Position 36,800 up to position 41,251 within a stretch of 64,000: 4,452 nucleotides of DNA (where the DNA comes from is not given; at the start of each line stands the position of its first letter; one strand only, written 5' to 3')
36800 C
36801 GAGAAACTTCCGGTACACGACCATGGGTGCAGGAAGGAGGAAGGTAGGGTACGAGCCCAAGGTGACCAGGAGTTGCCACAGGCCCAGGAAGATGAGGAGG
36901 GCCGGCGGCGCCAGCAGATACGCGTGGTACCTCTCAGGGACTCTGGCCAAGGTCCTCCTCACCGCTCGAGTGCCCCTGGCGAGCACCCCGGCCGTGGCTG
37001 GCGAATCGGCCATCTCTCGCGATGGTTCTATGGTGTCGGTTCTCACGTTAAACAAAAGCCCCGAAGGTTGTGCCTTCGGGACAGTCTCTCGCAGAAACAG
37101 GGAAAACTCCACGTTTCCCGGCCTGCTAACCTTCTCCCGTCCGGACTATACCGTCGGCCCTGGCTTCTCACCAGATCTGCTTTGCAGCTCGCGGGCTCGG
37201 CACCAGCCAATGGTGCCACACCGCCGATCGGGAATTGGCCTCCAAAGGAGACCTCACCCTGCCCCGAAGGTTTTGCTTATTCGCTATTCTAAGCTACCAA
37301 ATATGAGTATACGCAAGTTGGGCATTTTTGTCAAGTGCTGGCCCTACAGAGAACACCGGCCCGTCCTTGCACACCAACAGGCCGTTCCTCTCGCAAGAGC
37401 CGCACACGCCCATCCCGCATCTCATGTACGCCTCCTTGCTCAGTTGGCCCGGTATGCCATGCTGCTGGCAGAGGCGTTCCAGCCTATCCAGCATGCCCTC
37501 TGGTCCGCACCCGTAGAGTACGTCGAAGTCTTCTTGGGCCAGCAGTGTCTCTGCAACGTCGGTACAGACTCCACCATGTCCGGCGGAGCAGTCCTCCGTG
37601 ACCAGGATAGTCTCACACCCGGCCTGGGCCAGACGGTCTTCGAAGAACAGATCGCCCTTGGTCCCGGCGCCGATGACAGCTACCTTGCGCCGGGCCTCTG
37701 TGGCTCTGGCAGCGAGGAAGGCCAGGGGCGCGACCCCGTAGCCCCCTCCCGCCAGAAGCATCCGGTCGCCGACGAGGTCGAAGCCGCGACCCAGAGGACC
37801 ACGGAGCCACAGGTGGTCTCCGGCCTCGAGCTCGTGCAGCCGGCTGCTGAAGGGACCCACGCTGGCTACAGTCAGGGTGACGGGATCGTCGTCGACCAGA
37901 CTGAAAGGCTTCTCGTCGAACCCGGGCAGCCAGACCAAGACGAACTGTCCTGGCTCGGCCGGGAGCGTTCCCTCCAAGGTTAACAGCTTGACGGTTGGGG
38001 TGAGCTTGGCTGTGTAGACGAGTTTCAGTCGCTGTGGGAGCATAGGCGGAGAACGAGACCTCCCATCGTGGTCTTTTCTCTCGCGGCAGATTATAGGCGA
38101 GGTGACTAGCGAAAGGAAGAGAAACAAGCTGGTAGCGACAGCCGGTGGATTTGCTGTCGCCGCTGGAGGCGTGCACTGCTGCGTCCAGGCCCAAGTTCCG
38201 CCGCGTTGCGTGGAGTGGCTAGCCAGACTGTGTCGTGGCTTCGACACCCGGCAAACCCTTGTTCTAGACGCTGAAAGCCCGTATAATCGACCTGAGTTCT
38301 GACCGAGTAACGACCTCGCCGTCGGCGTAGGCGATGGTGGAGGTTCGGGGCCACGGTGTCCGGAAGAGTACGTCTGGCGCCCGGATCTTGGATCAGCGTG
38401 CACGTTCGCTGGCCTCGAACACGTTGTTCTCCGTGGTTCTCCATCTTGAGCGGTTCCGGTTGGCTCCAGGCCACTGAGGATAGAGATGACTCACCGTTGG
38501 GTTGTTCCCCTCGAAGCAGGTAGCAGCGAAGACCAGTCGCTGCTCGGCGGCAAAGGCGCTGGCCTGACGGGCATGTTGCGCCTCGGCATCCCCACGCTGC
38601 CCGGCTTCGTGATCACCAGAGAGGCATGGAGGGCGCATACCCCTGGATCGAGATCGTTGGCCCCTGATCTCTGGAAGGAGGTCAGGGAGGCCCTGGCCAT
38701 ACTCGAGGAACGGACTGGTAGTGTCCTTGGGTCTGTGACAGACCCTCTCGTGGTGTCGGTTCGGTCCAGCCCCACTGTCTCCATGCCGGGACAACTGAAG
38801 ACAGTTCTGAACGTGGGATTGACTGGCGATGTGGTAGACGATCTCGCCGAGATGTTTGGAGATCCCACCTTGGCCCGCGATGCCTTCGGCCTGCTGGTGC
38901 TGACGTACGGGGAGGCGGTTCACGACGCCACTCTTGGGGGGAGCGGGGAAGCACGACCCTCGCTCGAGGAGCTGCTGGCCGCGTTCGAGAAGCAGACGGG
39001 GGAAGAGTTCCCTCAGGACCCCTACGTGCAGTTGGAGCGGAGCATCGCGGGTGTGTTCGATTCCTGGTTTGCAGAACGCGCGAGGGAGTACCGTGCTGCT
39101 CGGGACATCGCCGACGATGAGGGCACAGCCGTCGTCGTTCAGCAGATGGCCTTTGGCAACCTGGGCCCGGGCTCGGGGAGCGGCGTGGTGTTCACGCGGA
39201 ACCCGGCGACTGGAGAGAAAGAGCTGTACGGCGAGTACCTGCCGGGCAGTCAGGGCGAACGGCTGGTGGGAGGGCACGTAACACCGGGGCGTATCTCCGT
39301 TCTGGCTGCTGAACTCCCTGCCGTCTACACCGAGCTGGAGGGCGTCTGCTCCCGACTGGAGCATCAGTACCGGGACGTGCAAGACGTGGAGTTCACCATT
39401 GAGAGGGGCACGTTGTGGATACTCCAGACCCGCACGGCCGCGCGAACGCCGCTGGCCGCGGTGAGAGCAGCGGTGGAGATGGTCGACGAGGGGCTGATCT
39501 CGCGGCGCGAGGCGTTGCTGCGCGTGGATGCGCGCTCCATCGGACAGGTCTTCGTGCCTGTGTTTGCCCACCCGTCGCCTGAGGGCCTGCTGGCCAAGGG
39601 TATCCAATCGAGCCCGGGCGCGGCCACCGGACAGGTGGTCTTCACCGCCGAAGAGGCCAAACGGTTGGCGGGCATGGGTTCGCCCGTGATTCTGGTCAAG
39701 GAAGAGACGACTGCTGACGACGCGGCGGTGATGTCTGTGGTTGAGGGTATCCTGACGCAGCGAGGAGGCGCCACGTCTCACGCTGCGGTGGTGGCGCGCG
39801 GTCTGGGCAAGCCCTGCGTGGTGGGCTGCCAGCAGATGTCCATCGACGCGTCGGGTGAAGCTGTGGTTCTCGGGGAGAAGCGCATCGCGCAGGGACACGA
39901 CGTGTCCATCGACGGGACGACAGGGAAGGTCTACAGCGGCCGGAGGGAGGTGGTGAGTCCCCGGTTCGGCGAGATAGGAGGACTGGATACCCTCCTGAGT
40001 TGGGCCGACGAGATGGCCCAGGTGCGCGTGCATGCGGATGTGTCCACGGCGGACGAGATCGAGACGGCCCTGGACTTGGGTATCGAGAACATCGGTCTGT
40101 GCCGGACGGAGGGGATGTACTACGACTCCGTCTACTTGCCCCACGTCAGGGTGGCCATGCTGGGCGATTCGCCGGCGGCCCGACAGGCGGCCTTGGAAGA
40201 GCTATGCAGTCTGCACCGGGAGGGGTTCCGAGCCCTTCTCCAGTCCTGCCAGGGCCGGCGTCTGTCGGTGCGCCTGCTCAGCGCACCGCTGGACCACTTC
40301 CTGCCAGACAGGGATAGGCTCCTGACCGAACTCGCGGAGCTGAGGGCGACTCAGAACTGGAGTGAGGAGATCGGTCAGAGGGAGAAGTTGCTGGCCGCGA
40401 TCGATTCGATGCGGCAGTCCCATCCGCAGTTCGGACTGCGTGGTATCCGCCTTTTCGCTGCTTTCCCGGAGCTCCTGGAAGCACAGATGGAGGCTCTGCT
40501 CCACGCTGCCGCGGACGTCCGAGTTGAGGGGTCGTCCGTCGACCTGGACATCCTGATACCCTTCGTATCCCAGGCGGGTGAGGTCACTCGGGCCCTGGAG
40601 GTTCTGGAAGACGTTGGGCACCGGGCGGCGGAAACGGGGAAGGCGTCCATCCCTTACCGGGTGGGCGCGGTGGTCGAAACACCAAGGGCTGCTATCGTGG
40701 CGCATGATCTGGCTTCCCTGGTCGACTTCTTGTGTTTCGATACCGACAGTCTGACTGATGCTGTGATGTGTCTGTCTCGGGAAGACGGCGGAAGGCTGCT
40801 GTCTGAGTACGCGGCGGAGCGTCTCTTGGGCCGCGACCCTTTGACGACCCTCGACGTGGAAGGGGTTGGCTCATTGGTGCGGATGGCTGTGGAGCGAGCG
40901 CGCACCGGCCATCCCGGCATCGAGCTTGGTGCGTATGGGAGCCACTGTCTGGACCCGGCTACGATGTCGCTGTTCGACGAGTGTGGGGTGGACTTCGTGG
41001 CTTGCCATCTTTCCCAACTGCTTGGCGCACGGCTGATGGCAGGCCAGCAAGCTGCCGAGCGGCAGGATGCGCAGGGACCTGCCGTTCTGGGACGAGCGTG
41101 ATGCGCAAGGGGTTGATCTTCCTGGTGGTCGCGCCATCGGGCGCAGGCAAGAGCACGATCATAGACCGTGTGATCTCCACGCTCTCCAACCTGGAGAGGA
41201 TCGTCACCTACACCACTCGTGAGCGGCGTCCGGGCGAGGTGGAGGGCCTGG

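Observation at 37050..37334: Unclassified ~250 nt structured RNA with its own consensus promoter and intrinsic terminator, upstream of a NitT/TauT ABC transporter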

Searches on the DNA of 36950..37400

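Call 4: search_rna_families(source=window, start=36950, end=37400, threshold=evalue, max_evalue=10, show_alignments=3)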
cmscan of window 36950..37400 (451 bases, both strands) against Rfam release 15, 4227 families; matches with E-value up to 10: 4.
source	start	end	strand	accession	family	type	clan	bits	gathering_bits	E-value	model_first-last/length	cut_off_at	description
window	37125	37275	-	RF00050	FMN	Cis-reg; riboswitch;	-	92.9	66.2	3.2e-22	1-138/138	no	FMN riboswitch aptamer (RFN element)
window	37055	37129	-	RF00514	His_leader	Cis-reg; leader;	-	16.6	49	2.7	1-126/126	no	Histidine operon leader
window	36968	36996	+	RF02802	PyrR204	Gene; snRNA; snoRNA; HACA-box;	-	14.2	71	4.4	1-57/57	no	Pyrobaculum sRNA 204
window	37050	37151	-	RF00619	U6atac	Gene; snRNA; splicing;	CL00009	9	33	9.1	1-126/126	no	U6atac minor spliceosomal RNA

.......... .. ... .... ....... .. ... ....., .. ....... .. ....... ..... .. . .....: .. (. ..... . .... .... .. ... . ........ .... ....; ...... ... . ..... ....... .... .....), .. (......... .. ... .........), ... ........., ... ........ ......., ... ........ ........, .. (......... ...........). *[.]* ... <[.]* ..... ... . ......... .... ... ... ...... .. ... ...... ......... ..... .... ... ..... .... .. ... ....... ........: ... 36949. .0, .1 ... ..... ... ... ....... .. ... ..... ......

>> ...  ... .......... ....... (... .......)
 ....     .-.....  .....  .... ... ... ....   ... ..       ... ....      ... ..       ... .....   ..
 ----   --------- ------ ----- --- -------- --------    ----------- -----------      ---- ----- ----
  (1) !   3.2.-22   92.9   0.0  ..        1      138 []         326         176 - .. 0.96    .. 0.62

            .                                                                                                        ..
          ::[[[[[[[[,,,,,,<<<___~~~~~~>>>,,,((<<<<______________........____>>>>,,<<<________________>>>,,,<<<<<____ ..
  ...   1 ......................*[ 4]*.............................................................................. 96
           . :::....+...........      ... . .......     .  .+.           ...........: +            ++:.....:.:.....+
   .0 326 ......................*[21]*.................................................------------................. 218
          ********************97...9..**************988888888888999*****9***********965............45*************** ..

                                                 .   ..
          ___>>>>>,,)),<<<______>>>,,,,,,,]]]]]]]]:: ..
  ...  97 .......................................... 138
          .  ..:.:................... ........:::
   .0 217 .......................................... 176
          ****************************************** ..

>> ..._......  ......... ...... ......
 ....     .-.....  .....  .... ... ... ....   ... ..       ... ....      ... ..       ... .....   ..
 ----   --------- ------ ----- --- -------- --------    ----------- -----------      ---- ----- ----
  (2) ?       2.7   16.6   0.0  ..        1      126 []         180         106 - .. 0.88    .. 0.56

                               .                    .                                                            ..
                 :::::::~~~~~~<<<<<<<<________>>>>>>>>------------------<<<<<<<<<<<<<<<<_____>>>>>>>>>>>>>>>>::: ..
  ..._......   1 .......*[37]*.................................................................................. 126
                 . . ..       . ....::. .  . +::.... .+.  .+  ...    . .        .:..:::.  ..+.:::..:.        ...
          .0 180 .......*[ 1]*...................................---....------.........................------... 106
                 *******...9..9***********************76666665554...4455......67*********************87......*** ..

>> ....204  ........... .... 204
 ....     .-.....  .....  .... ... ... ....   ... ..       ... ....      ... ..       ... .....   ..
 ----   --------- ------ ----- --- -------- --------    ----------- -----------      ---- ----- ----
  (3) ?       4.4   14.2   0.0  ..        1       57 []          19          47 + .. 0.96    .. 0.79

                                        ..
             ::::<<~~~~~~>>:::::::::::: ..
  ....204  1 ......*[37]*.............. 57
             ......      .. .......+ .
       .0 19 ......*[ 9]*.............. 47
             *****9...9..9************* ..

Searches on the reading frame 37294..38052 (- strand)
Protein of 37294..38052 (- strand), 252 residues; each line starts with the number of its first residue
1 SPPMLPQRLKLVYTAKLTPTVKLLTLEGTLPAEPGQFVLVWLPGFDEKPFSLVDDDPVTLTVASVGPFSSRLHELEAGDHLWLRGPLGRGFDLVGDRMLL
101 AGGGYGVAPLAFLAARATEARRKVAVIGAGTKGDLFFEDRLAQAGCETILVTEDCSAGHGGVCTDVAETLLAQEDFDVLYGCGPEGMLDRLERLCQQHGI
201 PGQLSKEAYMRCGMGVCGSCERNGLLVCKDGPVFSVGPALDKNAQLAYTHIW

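Call 12: search_protein_families(library=pfam, proteins=[window:37294-38052:-])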
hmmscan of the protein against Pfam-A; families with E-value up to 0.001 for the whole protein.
window:37294-38052:- (252 aa): 1 family
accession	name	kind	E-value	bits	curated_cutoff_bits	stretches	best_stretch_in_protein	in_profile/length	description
PF10418.14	DHODB_Fe-S_bind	-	1.2e-08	35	23.9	1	207-235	1-36/41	Iron-sulfur cluster binding domain of dihydroorotate dehydrogenase B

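Call 13: search_protein_families(library=ncbifam, proteins=[window:37294-38052:-])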
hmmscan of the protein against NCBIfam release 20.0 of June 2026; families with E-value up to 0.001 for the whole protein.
window:37294-38052:- (252 aa): 16 families
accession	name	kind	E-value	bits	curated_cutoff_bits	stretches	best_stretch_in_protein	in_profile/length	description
NF000796.0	PRK00054.1-1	equivalog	1.8e-68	230.5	224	1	6-236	3-232/254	dihydroorotate dehydrogenase electron transfer subunit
NF000798.0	PRK00054.1-3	equivalog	1.6e-29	103.3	219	1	11-235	10-238/244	dihydroorotate dehydrogenase electron transfer subunit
NF000799.0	PRK00054.1-4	equivalog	4.2e-29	101.4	314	1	9-237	7-254/258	dihydroorotate dehydrogenase electron transfer subunit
NF009414.0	PRK12778.1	equivalog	9.2e-28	96.9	1103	1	11-235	4-244/752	bifunctional dihydroorotate dehydrogenase B NAD binding subunit/NADPH-dependent glutamate synthase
NF004862.0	PRK06222.1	subfamily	1.9e-27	96.5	220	1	31-235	27-244/281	sulfide/dihydroorotate dehydrogenase-like FAD/NAD-binding protein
NF000797.0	PRK00054.1-2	equivalog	9.1e-27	94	270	1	7-237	15-263/267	dihydroorotate dehydrogenase electron transfer subunit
TIGR02911.1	sulfite_red_B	equivalog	9e-24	84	288.6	1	24-235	23-252/261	anaerobic sulfite reductase subunit AsrB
NF006220.0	PRK08345.1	subfamily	1.2e-19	70.7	395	1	26-236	37-284/294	cytochrome-c3 hydrogenase subunit gamma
NF040830.1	sulfhyd_ShyC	equivalog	5.4e-19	68.4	600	1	27-240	34-282/288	NAD(P)-dependent hydrogenase/sulfhydrogenase 2 subunit gamma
NF009413.0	PRK12775.1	equivalog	2.8e-17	61.9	1895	1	32-234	28-243/1006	putative trifunctional 2-polyprenylphenol hydroxylase/glutamate synthase subunit beta/ferritin domain-containing protein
NF040835.1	sulfhyd_HydG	equivalog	9e-13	48.1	650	1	32-235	50-280/292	NADPH-dependent hydrogenase/sulfhydrogenase 1 subunit gamma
NF004470.0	PRK05802.1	equivalog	4.8e-10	39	313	1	33-223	97-304/330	sulfide/dihydroorotate dehydrogenase-like FAD/NAD-binding protein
NF040810.1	BenC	equivalog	1.5e-09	37.5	430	1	33-200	135-320/333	benzoate 1,2-dioxygenase electron transfer component BenC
NF045803.1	MethMoxFADbindMmoC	equivalog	2e-07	30.1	500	1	29-203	137-333/343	aromatic/alkene monooxygenase hydroxylase FAD-binding subunit MmoC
NF007964.0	PRK10684.1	equivalog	1e-06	27.9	383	1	58-211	69-239/333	NADH oxidoreductase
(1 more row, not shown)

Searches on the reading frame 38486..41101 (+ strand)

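Call 41: search_protein_families(library=pfam, proteins=[window:38486-41101:+])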
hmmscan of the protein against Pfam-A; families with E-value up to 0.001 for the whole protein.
window:38486-41101:+ (871 aa): 3 families
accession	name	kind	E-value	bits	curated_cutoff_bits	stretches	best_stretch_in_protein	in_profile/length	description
PF01326.24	PPDK_N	-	9.4e-44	150.5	27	2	57-278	76-228/328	Pyruvate phosphate dikinase, AMP/ATP-binding domain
PF02896.24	PEP-utilizers_C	-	2.5e-43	148.8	22.8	1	500-854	7-290/293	PEP-utilising enzyme, PEP-binding domain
PF00391.29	PEP-utilizers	-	6.4e-22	77.4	23.1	1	400-480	4-72/72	PEP-utilising enzyme, mobile domain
